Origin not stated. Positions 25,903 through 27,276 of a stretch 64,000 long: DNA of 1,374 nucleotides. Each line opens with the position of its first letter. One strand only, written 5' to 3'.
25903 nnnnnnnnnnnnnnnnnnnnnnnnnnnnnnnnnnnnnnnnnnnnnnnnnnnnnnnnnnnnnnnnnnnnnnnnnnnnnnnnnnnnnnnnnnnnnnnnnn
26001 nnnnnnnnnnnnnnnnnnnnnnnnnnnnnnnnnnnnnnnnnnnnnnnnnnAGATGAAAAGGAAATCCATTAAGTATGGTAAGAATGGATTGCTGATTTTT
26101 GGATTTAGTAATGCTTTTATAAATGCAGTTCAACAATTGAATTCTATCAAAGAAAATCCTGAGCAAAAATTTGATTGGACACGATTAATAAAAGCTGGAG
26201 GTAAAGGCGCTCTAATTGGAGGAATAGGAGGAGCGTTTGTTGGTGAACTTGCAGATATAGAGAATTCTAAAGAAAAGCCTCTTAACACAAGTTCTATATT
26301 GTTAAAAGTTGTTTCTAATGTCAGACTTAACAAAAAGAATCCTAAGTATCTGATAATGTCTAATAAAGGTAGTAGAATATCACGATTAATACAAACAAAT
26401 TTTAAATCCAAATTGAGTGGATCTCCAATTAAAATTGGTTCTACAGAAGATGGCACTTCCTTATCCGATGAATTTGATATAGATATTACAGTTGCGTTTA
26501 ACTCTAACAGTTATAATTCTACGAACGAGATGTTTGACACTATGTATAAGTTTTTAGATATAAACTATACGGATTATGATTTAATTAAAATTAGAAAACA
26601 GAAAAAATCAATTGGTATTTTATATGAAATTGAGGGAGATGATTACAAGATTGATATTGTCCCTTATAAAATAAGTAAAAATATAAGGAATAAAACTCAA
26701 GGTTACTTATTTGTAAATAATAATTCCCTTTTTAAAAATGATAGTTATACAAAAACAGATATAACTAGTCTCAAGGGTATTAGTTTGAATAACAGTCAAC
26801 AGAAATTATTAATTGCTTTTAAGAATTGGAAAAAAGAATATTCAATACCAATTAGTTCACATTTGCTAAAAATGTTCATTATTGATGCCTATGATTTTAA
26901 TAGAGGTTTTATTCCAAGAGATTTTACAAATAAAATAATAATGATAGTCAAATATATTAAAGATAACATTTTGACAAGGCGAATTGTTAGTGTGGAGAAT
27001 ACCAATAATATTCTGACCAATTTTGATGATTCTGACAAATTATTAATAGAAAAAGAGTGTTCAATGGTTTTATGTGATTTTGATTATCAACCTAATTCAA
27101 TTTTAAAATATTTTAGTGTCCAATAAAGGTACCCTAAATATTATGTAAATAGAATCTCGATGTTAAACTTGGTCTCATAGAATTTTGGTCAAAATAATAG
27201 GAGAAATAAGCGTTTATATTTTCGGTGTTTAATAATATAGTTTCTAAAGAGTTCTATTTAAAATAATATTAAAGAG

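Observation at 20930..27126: Six-gene CBASS-like operon with unusual content: two NTases, an E2-E1-JAB fusion, NucC and a ChaC-like enzyme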

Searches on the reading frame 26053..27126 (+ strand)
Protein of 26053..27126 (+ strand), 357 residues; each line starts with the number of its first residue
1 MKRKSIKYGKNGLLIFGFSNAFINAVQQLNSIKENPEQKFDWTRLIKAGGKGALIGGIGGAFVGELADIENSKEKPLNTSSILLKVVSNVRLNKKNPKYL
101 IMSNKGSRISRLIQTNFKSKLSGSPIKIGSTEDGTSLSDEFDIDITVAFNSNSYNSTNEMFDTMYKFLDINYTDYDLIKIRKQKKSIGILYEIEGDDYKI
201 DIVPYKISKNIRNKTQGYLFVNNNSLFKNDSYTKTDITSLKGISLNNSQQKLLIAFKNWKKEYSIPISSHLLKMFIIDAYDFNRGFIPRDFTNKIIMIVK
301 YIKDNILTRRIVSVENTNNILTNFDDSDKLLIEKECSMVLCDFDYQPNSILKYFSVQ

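Call 3: search_protein_families(library=pfam, proteins=[window:26053-27126:+], max_evalue=0.1)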
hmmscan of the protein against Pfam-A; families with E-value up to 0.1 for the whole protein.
window:26053-27126:+ (357 aa): 2 families
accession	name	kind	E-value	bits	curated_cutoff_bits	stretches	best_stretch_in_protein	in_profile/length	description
PF18144.7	SMODS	-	8.4e-05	23.3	26.5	1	79-205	3-130/164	Second Messenger Oligonucleotide or Dinucleotide Synthetase domain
PF01909.29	NTP_transf_2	-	0.009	16.8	21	1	126-209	18-78/93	Nucleotidyltransferase domain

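Call 4: search_protein_families(library=padloc, proteins=[window:26053-27126:+], max_evalue=0.1)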
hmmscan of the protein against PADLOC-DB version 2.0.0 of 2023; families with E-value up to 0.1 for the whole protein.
window:26053-27126:+ (357 aa): 6 families
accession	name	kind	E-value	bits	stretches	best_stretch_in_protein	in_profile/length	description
PDLC00803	Cyclase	-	1.5e-30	104.8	1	82-342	6-245/253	oligonucleotide-cyclase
PDLC00823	Cyclase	-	4.4e-09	34.4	1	89-281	15-196/285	oligonucleotide-cyclase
PDLC00776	Cyclase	-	1.9e-08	32.1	1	108-288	32-204/287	oligonucleotide-cyclase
PDLC00800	Cyclase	-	0.0015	16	1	126-223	69-162/420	oligonucleotide-cyclase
PDLC00814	Cyclase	-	0.0082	13.5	1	126-278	52-203/295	oligonucleotide-cyclase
PDLC01576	Csm2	-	0.02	13.4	1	267-305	27-65/87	CAS-III-A; effector_SS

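Call 5: search_protein_families(library=ncbifam, proteins=[window:26053-27126:+], max_evalue=0.01)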
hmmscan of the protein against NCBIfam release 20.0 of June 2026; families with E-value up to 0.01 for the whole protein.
window:26053-27126:+ (357 aa): 2 families
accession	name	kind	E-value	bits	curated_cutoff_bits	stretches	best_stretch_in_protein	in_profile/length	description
NF041116.1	CBASS_cyclase_a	equivalog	1.2e-08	34.4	200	1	126-317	49-246/317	CBASS oligonucleotide cyclase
TIGR03671.1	cca_archaeal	equivalog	0.0096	14.8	281.3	0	109-207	26-121/410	CCA tRNA nucleotidyltransferase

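Call 17: find_homologous_proteins(query=window:26053-27123:+)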
Query window:26053-27123:+ (357 aa): 190 proteins with E <= 0.001 among 2931 candidates; the best 120 are listed.
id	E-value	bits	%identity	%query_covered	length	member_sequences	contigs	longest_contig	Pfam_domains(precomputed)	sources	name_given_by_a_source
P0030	2.2e-227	772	100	100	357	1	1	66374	-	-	-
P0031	3.2e-170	584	74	100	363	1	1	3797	-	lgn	-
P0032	1.2e-165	569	74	99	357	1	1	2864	-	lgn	-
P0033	1.5e-162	559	70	100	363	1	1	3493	-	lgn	-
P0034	3.3e-154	531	68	99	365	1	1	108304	-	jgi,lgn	-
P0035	3.4e-154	531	68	99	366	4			-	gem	-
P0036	1.5e-153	529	68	99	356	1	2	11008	-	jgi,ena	-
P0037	2.4e-153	529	67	99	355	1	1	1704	-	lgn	-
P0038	5.6e-152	524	67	99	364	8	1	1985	-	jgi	jgi:hypothetical protein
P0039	7.1e-152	524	68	99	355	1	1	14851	-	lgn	-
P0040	2.4e-151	522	67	100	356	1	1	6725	-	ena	-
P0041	5.2e-151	521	67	99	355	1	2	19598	-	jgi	jgi:hypothetical protein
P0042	7.4e-150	517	66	99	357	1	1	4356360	-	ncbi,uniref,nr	ncbi:hypothetical protein [Winogradskyella helgolandensis]|uniref:hypothetical protein n=1 Tax=Winog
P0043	1.0e-149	517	65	99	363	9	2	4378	-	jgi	-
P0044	1.5e-148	513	66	99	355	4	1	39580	-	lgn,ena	-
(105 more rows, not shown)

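Call 21: find_related_loci(query=A1, collection=genome_contigs, flank=10000)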
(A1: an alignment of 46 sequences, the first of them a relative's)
Query A1 (357 aa) in genome_contigs; peptide patterns used: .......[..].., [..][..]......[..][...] (x = any residue, [..] = any of these).
48 stretches matched a pattern; 27 encode a relative of the query (tblastn E <= 1e-3); 27 distinct loci.
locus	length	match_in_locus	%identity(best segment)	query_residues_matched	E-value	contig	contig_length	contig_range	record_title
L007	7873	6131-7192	68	1-354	9e-146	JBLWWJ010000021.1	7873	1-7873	MAG: Ancylomarina sp. isolate EA14-05 A14maxbin.007RE.5K@23, whole genome shotgun sequence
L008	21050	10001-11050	56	4-354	4e-122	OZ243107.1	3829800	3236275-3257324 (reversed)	MAG: Owenweeksia sp. isolate 26eab29c-8eb0-4f4d-a16a-92e4b856c0c0 genome assembly, chromosome: 1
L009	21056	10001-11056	54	4-355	7e-122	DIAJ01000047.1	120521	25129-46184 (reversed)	MAG TPA_asm: Flavobacteriales bacterium UBA5081 UBA5081_contig_303, whole genome shotgun sequence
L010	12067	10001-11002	57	22-355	7e-116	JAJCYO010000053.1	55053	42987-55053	MAG: Flavobacteriales bacterium isolate OFTM342 OFTM342_52, whole genome shotgun sequence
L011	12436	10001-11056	49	4-355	4e-104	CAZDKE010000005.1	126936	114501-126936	MAG TPA_asm: uncultured Lishizhenia sp. isolate SRP219642_co8_663 genome assembly, contig: NODE_77_length_126936_cov_7.8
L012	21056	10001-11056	45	4-354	3e-99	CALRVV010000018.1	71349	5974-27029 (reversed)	MAG: Chitinophaga pinensis isolate JJ-MIC7-10-5-mx-bin672 genome assembly, contig: JJ-MIC7-10-C76, whole genome shotgun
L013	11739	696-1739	46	4-356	7e-95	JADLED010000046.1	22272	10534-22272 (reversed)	MAG: Bacteroidia bacterium isolate SJ304 c_000000253175, whole genome shotgun sequence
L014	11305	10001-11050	41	4-357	4e-93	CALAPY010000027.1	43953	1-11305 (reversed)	MAG TPA_asm: uncultured Flavobacteriales bacterium isolate ERR599005_bin.18_CONCOCT_v1.1_MAG genome assembly, contig: ER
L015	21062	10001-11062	44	4-356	1e-92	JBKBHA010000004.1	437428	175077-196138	MAG: Chitinophagaceae bacterium isolate 21H_026.bin.58 NODE_30_length_437428_cov_4.836170, whole genome shotgun sequence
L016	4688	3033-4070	44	7-357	3e-92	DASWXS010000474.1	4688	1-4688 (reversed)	MAG TPA_asm: Bacteroidia bacterium isolate SMAG_U3691 k141_426100, whole genome shotgun sequence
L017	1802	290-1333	43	4-356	6e-96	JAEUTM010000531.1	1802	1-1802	MAG: Bacteroidia bacterium isolate new MAG-329 k141_1501047, whole genome shotgun sequence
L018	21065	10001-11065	45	4-357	9e-90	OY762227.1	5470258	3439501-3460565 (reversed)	MAG: Bacteroidales bacterium isolate cc17bfec-530c-4f6e-b71b-c66012ddb9bb genome assembly, chromosome: 1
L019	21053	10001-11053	57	4-354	8e-122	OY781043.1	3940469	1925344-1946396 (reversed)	MAG: Bacteroidales bacterium isolate 41a8a640-8181-446c-a524-684717726101 genome assembly, chromosome: 1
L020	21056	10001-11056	44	4-354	2e-84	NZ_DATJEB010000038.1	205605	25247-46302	MAG: Agriterribacter sp. isolate SMAG_U15422 k141_88461, whole genome shotgun sequence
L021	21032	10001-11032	41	4-351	2e-79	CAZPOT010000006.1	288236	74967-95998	MAG TPA_asm: uncultured Flavipsychrobacter sp. isolate SRP285395_co2_392 genome assembly, contig: NODE_30_length_288236_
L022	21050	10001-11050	39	4-354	3e-79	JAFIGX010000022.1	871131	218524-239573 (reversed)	MAG: Pseudobacter sp. isolate HJP_bin9 k141_208963, whole genome shotgun sequence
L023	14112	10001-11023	39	17-355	2e-78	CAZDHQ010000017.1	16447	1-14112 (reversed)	MAG TPA_asm: uncultured Ferruginibacter sp. isolate binchicken_co322_65 genome assembly, contig: NODE_4779_length_16447_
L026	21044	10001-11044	40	4-357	1e-72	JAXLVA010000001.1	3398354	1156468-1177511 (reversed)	MAG: Cytophagaceae bacterium isolate STL-BAC44 C1.194.fa-1, whole genome shotgun sequence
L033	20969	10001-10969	43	34-355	3e-77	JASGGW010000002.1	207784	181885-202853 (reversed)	MAG: Ferruginibacter sp. isolate 5N108 JMF-2111-06-0005.ont.bin.108_1, whole genome shotgun sequence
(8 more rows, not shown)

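Call 30: search_protein_families(library=padloc, proteins=[L015:9234-9998:+, L018:9232-9987:+, L023:7680-9155:+, L023:9211-9975:+, L026:9154-10002:+, L022:7992-9464:+, L022:9469-9963:+, L033:7781-9265:+, L033:9269-9910:+, L009:8518-9153:+], max_evalue=0.001)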
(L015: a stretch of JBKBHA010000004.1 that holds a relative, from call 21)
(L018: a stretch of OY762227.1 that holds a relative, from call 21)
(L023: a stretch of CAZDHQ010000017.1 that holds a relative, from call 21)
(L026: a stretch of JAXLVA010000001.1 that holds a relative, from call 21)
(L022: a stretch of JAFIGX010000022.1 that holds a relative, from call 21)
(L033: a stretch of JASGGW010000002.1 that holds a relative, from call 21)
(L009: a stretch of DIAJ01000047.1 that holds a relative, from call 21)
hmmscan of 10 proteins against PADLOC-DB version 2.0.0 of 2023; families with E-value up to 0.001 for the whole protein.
L015:9234-9998:+ (254 aa): 1 family
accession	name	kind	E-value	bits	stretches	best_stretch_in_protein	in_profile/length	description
PDLC04815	PDC-S02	-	4e-05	21.1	1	16-119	209-310/346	-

L018:9232-9987:+ (251 aa): 0 families

L023:7680-9155:+ (491 aa): 12 families
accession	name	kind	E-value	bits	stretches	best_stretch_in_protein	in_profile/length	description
PDLC00741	Effector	-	4.6e-74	247.7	1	4-490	9-487/489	Endonuclease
PDLC02005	SAVED3--SAVED_PDDEXK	-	1.2e-72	243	1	4-490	9-481/483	-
PDLC02007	SAVED3--SAVED_PDDEXK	-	1.6e-62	209.8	1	1-490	1-482/485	-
PDLC00752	Effector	-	1.6e-55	186.9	1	1-471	1-484/508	Endonuclease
PDLC02004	SAVED3--SAVED_PDDEXK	-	2.9e-53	179.6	1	1-470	1-467/490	-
PDLC00737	Effector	-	8.5e-46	154.9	1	1-470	1-482/506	Endonuclease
PDLC00744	Effector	-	1.4e-30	104.7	1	218-477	223-481/495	Endonuclease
PDLC02012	SAVED5--SAVED_TIR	-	1.2e-13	49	1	265-477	188-376/404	-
PDLC00750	Effector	-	3.5e-10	37.3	1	294-480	276-454/465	Endonuclease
PDLC02006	SAVED3--SAVED_PDDEXK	-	2.9e-09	34.2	1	308-479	290-452/463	-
PDLC00748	Effector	-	1.9e-06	24.8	1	314-472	305-455/473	Endonuclease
PDLC00747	Effector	-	0.0002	18.6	1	340-468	222-348/373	Endonuclease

L023:9211-9975:+ (254 aa): 1 family
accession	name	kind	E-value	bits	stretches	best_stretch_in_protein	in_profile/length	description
PDLC04815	PDC-S02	-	0.00013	19.4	1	47-120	236-311/346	-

L026:9154-10002:+ (282 aa): 1 family
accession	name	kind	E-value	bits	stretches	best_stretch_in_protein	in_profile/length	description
PDLC01157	Mem_03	-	1e-09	36.8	1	80-274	11-162/167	"Membrane protein (2TM at N-terminus and a globular domain) in type III operon, could be a CARF domain diverged beyond r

L022:7992-9464:+ (490 aa): 14 families
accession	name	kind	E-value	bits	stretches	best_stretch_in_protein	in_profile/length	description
PDLC00741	Effector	-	4.8e-69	231.1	1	3-489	8-487/489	Endonuclease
PDLC02005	SAVED3--SAVED_PDDEXK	-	5.7e-68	227.6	1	4-489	9-481/483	-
PDLC02007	SAVED3--SAVED_PDDEXK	-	3.2e-61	205.5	1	1-489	1-482/485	-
PDLC02004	SAVED3--SAVED_PDDEXK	-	1.9e-52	177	1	1-470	1-467/490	-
PDLC00752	Effector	-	7.2e-52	174.8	2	1-238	1-252/508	Endonuclease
PDLC00737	Effector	-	1.7e-45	153.9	1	1-471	1-483/506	Endonuclease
PDLC00744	Effector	-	9e-34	115.3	1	213-490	218-494/495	Endonuclease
PDLC02012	SAVED5--SAVED_TIR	-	1.7e-17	61.6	1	252-489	174-390/404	-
PDLC00750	Effector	-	1.6e-10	38.5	1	307-489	289-463/465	Endonuclease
PDLC03848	LmuA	-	6.4e-10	37.9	1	7-217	10-203/373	-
PDLC02006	SAVED3--SAVED_PDDEXK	-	2.2e-08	31.3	1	313-487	295-460/463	-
PDLC00748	Effector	-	1.8e-06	24.9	1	311-476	302-458/473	Endonuclease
PDLC00728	Effector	-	1.3e-05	22.4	1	299-469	213-386/432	TIR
PDLC00747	Effector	-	0.0001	19.6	1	341-469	226-350/373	Endonuclease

L022:9469-9963:+ (164 aa): 0 families

L033:7781-9265:+ (494 aa): 26 families (the best 25 are shown)
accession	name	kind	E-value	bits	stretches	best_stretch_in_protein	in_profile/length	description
PDLC00744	Effector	-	6.5e-214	709.4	1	3-494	3-495/495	Endonuclease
PDLC02007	SAVED3--SAVED_PDDEXK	-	2.3e-52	176.3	1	219-493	215-483/485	-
PDLC02006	SAVED3--SAVED_PDDEXK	-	1.8e-35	120.6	1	12-491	3-461/463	-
PDLC00750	Effector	-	3.5e-35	119.7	1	12-493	3-464/465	Endonuclease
PDLC00748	Effector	-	1.7e-30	104.1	1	12-483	8-462/473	Endonuclease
PDLC02005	SAVED3--SAVED_PDDEXK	-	5.6e-30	102.3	1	250-491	246-480/483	-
PDLC00741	Effector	-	1.4e-29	101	1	231-488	234-483/489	Endonuclease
PDLC02004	SAVED3--SAVED_PDDEXK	-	5.5e-29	99.6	1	210-482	211-475/490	-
PDLC00752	Effector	-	6.6e-28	95.8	1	282-482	294-491/508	Endonuclease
PDLC02012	SAVED5--SAVED_TIR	-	8.3e-27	92.3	1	228-483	164-379/404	-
PDLC00737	Effector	-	2.1e-26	91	1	212-482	222-490/506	Endonuclease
PDLC00735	Effector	-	2.7e-14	50.9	1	153-482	117-445/462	Endonuclease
PDLC02011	SAVED4--SAVED_TM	-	7.2e-12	43.4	1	230-489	80-267/278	-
PDLC00728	Effector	-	6.5e-09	33.2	1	283-483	199-395/432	TIR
PDLC00747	Effector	-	2.4e-08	31.5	1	376-483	256-361/373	Endonuclease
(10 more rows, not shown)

L033:9269-9910:+ (213 aa): 1 family
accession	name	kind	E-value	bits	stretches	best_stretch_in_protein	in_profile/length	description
PDLC01268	CasR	-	0.00036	18.6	1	16-59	134-174/179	"CAS-I,CAS-II,CAS-III,CAS-IV,CAS-V,CAS-VI; associated_signaling"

L009:8518-9153:+ (211 aa): 7 families
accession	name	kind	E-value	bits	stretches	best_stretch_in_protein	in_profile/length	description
PDLC00872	E2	-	4.2e-62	207.4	1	6-209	6-210/216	E2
PDLC00865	E2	-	3.3e-50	168.5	1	4-207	8-211/219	E2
PDLC00833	E1-E2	-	3.6e-47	158.7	1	5-210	8-215/222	E1-E2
PDLC00871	E2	-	3.1e-39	133.1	1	5-197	8-200/241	E2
PDLC00861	E2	-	2.1e-31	107.2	1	4-191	8-200/232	E2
PDLC00859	E2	-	5.7e-28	96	1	26-187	28-193/221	E2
PDLC00870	E2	-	5.8e-23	80.1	1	4-193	8-197/223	E2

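Call 31: search_protein_families(library=pfam, proteins=[L015:9234-9998:+, L018:9232-9987:+, L023:7680-9155:+, L023:9211-9975:+, L026:9154-10002:+, L022:7992-9464:+, L022:9469-9963:+, L033:7781-9265:+, L033:9269-9910:+, L009:8518-9153:+], max_evalue=0.001)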
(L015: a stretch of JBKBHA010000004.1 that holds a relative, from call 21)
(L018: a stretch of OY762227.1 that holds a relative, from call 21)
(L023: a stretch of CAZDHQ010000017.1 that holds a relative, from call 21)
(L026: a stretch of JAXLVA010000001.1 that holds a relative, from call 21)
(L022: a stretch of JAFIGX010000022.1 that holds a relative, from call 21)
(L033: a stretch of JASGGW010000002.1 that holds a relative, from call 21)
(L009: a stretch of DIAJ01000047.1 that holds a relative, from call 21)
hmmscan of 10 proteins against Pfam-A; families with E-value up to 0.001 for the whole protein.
L015:9234-9998:+ (254 aa): 1 family
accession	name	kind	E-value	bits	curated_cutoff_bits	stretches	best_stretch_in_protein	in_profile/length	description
PF04471.18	Mrr_cat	-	4.5e-13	49.8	21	1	13-123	5-113/115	Restriction endonuclease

L018:9232-9987:+ (251 aa): 1 family
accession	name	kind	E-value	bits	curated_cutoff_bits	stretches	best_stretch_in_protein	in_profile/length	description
PF20299.4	NARF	-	3.6e-08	34.1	25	1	133-248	1-111/112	Nucleotidyltransferase-Associated Rossmannoid Fold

L023:7680-9155:+ (491 aa): 1 family
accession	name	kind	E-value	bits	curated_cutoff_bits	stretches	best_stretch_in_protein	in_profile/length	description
PF18145.6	SAVED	-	4.1e-23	82.5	26.2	1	301-488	5-188/190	SMODS-associated and fused to various effectors sensor domain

L023:9211-9975:+ (254 aa): 2 families
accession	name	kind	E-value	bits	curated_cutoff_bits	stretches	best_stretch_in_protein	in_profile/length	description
PF04471.18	Mrr_cat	-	1.8e-13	51.1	21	1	12-123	4-113/115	Restriction endonuclease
PF22722.2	NA-iREase1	-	1.4e-05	25.4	27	1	17-121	1-104/106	NACHT-associated inactive Restriction Endonuclease 1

L026:9154-10002:+ (282 aa): 1 family
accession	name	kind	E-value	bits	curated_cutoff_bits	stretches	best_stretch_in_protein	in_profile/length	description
PF20299.4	NARF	-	1.5e-22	80.4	25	1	160-274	1-111/112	Nucleotidyltransferase-Associated Rossmannoid Fold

L022:7992-9464:+ (490 aa): 1 family
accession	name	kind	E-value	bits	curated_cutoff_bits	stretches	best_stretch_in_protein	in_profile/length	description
PF18145.6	SAVED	-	4.8e-23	82.3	26.2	1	302-487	6-188/190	SMODS-associated and fused to various effectors sensor domain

L022:9469-9963:+ (164 aa): 1 family
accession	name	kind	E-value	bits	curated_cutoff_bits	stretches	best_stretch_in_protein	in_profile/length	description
PF00583.31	Acetyltransf_1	-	0.00057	20.6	20.7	1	40-139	31-116/116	Acetyltransferase (GNAT) family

L033:7781-9265:+ (494 aa): 2 families
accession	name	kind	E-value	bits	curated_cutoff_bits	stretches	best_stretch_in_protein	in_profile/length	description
PF18145.6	SAVED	-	2e-31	109.6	26.2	1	305-490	9-188/190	SMODS-associated and fused to various effectors sensor domain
PF14130.12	Cap4_nuclease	-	2.6e-06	28.2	26.2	1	21-184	2-167/200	Cap4, dsDNA endonuclease domain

L033:9269-9910:+ (213 aa): 2 families
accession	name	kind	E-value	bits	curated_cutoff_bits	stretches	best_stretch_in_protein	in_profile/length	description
PF00717.28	Peptidase_S24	-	1.2e-15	57.6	23.3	1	76-202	1-114/116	Peptidase S24-like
PF01726.22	LexA_DNA_bind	-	0.00012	22.3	23.7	1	21-54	27-60/65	LexA DNA binding domain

L009:8518-9153:+ (211 aa): 1 family
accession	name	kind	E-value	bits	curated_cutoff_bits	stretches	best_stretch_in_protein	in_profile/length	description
PF02810.21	SEC-C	-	4.5e-08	33.2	20.4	1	169-186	1-18/19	SEC-C motif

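Call 32: predict_structure(alignment_id=A1)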
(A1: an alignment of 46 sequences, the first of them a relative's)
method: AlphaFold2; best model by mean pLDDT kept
length: 357 residues; sequences in the alignment: 46
mean_pLDDT: 83.3   pTM: 0.75
mean pLDDT of the five models: 83.3, 78.7, 78.6, 78.2, 75.4
residues with pLDDT >= 90: 187; 70-90: 87; 50-70: 63; < 50: 20
segments of 3 or more residues with pLDDT < 50: 224-231
pLDDT, mean of each block of 10 residues (from residue 1): 59 66 79 81 71 55 61 76 93 95 97 96 90 92 92 85 95 96 90 95 82 55 48 60 88 97 93 95 95 98 96 74 93 96 85 80
secondary structure, 60 per line:
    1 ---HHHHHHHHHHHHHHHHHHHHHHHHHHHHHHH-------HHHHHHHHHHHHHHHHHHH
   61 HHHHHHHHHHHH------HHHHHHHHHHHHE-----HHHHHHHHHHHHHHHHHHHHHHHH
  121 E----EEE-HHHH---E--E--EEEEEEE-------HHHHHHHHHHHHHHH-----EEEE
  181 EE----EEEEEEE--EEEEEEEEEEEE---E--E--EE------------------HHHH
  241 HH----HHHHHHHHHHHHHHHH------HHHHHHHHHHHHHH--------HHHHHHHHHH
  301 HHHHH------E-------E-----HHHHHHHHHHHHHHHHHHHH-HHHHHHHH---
elements in order: H4-34 H42-72 H79-90 H97-120 E126-128 H130-133 E143-149 H157-171 E177-182 E187-193 E196-207 H237-242 H247-262 H269-282 H291-305 H326-345 H347-354

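Call 35: search_solved_structures(query=A1, max_evalue=0.01)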
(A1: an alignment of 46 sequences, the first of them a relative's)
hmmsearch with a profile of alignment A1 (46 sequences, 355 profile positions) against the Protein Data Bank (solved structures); distinct sequences matched with E-value up to 0.01: 2.
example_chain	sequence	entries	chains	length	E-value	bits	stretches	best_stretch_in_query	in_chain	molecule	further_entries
9h1z_A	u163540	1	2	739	0.0018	20.5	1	98-171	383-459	2'-5'-oligoadenylate synthase 2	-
6p80_A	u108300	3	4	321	0.0028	19.8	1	100-207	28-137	E. coli MS115-1 NucC | E. coli MS115-1 CdnC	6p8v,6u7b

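Call 37: fold_search(model_id=the predicted structure, library=pdb)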
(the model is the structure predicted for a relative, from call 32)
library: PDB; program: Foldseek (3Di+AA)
matches with E <= 10: 878; with E <= 0.001: 215
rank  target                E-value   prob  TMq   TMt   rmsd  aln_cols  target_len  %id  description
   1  6u7b_A                1.3e-09  1.00  0.55  0.61   5.0       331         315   15  Structure of E. coli MS115-1 CdnC:HORMA-deltaN complex (released 2019-12-25)
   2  7ljo                  3.0e-09  1.00  0.57  0.68   4.9       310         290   14  Structure of the Bacteroides fragilis CD-NTase CdnB in complex with ADP (released 2021-06-02)
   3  6p8v_G                3.2e-09  1.00  0.56  0.62   5.3       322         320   15  Structure of E. coli MS115-1 HORMA:CdnC:Trip13 complex (released 2019-12-25)
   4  6p80                  6.6e-09  1.00  0.54  0.60   5.6       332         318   15  Structure of E. coli MS115-1 CdnC + ATP (released 2019-12-25)
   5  6p8u_A                2.2e-08  1.00  0.49  0.56   6.1       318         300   15  Structure of P. aeruginosa ATCC27853 CdnD:HORMA2:Peptide 1 complex (released 2019-12-25)
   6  6p82_A                2.7e-08  1.00  0.52  0.60   5.7       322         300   15  Structure of P. aeruginosa ATCC27853 CdnD, Apo form 1 (released 2019-12-25)
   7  6p82_B                4.4e-08  1.00  0.53  0.60   5.4       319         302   15  Structure of P. aeruginosa ATCC27853 CdnD, Apo form 1 (released 2019-12-25)
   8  6p8j_A                1.1e-07  1.00  0.52  0.59   5.6       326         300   14  Structure of P. aeruginosa ATCC27853 CdnD D62N/D64N mutant bound to ATP (released 2019-12-25)
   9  6p82_D                1.5e-07  1.00  0.50  0.58   5.9       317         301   15  Structure of P. aeruginosa ATCC27853 CdnD, Apo form 1 (released 2019-12-25)
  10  4txy_B                1.5e-07  1.00  0.45  0.45  20.3       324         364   14  Crystal structure of Vibrio cholerae DncV cyclic AMP-GMP synthase, a prokaryotic cGAS homolog (released 2014-08-13)
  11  7ljn_D                1.7e-07  1.00  0.54  0.56   6.3       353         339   12  Structure of the Bradyrhizobium diazoefficiens CD-NTase CdnG in complex with GTP (released 2021-06-02)
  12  7utt_A                2.3e-07  1.00  0.58  0.59   5.1       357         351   12  Structure of Non-hydrolyzable ATP (ApCpp) binds to Cyclic GMP AMP synthase (cGAS) through Mn coordination (released 2023-05-03)
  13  7uyq_C                2.4e-07  1.00  0.56  0.58   6.0       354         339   13  Structure of GTP binds to Cyclic GMP AMP synthase (cGAS) through Mg coordination (released 2023-05-10)
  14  8ecc_C                2.5e-07  1.00  0.53  0.54   5.7       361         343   12  Structure of Ternary Complex of cGAS with dsDNA and Bound 5-pppI(2,5)pA (released 2024-01-17)
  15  8g2p_A                2.7e-07  1.00  0.54  0.55   5.7       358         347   12  Structure of Ternary Complex of cGAS with dsDNA and Bound ATP and GTP (released 2024-06-19)
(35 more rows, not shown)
